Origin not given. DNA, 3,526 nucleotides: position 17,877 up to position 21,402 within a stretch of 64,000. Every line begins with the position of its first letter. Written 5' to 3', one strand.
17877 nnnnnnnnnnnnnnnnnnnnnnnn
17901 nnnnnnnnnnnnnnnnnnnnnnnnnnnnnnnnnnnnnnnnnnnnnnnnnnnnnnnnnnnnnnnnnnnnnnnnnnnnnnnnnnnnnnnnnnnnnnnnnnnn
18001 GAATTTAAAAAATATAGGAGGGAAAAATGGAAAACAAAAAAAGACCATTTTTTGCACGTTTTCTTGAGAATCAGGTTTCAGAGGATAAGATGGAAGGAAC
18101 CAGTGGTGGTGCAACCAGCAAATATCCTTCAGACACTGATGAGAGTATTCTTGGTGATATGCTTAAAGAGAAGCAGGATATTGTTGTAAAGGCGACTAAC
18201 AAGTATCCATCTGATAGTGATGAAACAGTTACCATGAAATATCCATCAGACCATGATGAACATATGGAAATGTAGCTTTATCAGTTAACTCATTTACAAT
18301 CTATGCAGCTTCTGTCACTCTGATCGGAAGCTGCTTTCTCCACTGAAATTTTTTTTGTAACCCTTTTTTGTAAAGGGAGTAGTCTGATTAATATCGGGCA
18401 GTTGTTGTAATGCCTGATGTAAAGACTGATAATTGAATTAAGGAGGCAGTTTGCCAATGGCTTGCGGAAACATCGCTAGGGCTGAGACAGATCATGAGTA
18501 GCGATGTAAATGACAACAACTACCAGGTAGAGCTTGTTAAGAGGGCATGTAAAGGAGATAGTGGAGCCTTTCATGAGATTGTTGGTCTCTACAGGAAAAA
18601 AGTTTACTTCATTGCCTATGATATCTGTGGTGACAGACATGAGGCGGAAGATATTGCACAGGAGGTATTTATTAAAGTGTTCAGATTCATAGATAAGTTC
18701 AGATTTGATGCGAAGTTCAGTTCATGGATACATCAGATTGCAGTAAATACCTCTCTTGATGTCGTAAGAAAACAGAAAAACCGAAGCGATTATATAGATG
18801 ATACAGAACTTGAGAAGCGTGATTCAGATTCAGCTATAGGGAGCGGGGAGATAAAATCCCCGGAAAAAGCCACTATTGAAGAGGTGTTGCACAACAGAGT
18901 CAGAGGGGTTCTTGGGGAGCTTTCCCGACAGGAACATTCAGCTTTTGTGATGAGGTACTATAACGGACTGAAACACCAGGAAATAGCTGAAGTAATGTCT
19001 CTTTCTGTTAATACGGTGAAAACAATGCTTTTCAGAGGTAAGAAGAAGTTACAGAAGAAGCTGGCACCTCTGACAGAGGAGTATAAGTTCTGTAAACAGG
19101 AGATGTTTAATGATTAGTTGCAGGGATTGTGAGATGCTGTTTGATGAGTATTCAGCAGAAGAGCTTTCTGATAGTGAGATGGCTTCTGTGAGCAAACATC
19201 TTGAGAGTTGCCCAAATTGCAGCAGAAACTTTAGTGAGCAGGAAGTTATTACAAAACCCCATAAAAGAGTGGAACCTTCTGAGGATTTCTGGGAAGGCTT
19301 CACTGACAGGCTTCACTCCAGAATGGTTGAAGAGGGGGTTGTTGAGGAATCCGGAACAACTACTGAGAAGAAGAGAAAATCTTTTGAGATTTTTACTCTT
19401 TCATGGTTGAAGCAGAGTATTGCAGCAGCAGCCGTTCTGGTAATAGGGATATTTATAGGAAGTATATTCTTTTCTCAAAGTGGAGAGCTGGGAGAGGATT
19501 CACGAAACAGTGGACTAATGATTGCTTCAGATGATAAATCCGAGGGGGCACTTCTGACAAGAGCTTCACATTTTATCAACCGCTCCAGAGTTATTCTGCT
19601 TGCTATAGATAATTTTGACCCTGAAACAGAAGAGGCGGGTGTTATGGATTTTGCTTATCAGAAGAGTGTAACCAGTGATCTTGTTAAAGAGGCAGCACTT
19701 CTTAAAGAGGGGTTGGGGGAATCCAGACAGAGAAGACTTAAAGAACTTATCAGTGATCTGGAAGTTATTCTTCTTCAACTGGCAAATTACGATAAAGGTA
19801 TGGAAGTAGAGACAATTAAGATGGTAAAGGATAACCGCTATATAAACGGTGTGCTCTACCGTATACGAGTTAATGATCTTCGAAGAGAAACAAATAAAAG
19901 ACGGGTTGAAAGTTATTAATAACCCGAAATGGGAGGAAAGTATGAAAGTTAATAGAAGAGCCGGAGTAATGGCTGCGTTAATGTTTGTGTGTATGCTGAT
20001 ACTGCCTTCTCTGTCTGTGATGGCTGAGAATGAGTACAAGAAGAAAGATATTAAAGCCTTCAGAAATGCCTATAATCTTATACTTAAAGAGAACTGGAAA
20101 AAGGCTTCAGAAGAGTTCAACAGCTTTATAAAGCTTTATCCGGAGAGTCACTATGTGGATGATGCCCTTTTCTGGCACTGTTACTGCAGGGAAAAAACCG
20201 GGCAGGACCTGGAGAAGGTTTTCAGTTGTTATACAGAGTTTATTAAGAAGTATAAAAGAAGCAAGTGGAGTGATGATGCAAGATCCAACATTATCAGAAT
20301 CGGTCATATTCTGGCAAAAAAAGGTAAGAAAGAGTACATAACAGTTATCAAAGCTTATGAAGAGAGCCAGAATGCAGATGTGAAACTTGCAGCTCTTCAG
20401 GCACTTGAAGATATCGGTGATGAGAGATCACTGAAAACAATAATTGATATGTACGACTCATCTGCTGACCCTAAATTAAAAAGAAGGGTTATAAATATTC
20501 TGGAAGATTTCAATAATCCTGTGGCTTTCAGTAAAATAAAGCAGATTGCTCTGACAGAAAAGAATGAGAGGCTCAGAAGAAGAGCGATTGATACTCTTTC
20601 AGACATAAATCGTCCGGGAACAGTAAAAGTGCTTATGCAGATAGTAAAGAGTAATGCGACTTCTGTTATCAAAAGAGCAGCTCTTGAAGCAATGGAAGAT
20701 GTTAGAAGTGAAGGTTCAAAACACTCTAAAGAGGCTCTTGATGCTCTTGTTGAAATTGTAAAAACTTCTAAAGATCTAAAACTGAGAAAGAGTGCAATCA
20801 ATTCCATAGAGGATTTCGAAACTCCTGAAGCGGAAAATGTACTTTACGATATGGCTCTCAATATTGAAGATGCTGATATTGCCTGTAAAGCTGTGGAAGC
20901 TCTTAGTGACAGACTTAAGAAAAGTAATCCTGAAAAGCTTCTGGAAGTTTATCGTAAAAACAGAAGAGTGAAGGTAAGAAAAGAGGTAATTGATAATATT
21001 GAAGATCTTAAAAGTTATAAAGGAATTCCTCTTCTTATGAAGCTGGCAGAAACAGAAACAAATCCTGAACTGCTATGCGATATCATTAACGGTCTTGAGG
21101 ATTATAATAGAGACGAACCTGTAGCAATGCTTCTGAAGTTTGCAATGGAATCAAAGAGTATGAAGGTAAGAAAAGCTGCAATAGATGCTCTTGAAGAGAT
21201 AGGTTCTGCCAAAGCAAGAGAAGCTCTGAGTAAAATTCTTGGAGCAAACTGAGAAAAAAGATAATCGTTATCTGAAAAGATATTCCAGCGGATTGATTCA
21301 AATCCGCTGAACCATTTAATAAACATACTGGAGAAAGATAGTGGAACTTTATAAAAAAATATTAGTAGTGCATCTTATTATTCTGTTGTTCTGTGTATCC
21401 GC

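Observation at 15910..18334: Compact microviridin-class graspetide (RiPP) operon outside the usual cyanobacterial context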

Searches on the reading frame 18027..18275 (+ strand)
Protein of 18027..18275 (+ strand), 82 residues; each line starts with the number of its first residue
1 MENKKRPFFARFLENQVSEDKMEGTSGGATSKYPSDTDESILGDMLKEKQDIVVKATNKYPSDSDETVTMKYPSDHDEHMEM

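Call 3: search_protein_families(library=pfam, proteins=[window:18027-18275:+], max_evalue=0.01)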
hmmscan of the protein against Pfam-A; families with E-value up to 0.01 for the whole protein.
window:18027-18275:+ (82 aa): 1 family
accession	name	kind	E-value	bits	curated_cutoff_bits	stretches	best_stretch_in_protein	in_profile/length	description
PF12559.13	Inhibitor_I10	-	1.3e-11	44.9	21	1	5-77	13-62/63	Serine endopeptidase inhibitors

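Call 4: search_protein_families(library=ncbifam, proteins=[window:18027-18275:+], max_evalue=0.01)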
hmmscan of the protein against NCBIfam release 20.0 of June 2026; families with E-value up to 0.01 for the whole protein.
window:18027-18275:+ (82 aa): 1 family
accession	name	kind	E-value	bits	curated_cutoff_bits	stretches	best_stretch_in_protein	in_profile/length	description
NF033738.1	microvirid_RiPP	subfamily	1.8e-17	63.8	26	3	7-39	1-45/46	microviridin/marinostatin family tricyclic proteinase inhibitor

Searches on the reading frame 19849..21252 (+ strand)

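Call 8: search_protein_families(library=pfam, proteins=[window:19849-21252:+], max_evalue=0.001)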
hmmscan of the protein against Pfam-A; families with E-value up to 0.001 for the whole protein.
window:19849-21252:+ (467 aa): 7 families
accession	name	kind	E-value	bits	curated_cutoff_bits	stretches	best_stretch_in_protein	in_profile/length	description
PF13646.12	HEAT_2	-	8.9e-35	119.3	27.7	4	198-282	4-87/88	HEAT repeats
PF03130.22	HEAT_PBS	-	6.8e-09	35.8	20.9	0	440-464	1-25/27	PBS lyase HEAT-like repeat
PF14666.11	RICTOR_M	-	7.8e-06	26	27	1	389-450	42-102/104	Rapamycin-insensitive companion of mTOR, middle domain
PF13525.12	YfiO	-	9e-06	26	25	0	71-108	9-131/203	Outer membrane lipoprotein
PF02985.28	HEAT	-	1.9e-05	24.9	23.5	0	428-452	5-28/31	HEAT repeat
PF00514.29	Arm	-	0.00014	22.2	20.6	0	382-411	3-31/41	Armadillo/beta-catenin-like repeat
PF11838.14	ERAP1_C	-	0.00035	20.5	38.2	0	123-203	148-225/318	ERAP1-like C-terminal domain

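Call 50: search_protein_families(library=ncbifam, proteins=[window:19849-21252:+], max_evalue=0.00001)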
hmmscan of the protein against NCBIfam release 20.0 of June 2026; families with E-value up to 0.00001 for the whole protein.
window:19849-21252:+ (467 aa): 4 families
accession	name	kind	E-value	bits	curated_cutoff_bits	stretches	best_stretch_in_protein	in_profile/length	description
NF045915.1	PhycobilmeDegNblB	equivalog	5.6e-15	55.4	300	1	211-404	18-205/214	phycobilisome degradation protein NblB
TIGR02795.1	tol_pal_ybgF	equivalog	1.1e-11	45.4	90.1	1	69-176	4-112/119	tol-pal system protein YbgF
TIGR03302.1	OM_YfiO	subfamily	1.1e-07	31.6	81.4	1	74-158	77-168/239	outer membrane protein assembly factor BamD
NF008068.0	PRK10803.1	equivalog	3.6e-07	30.4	383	1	74-178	149-255/263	cell division protein CpoB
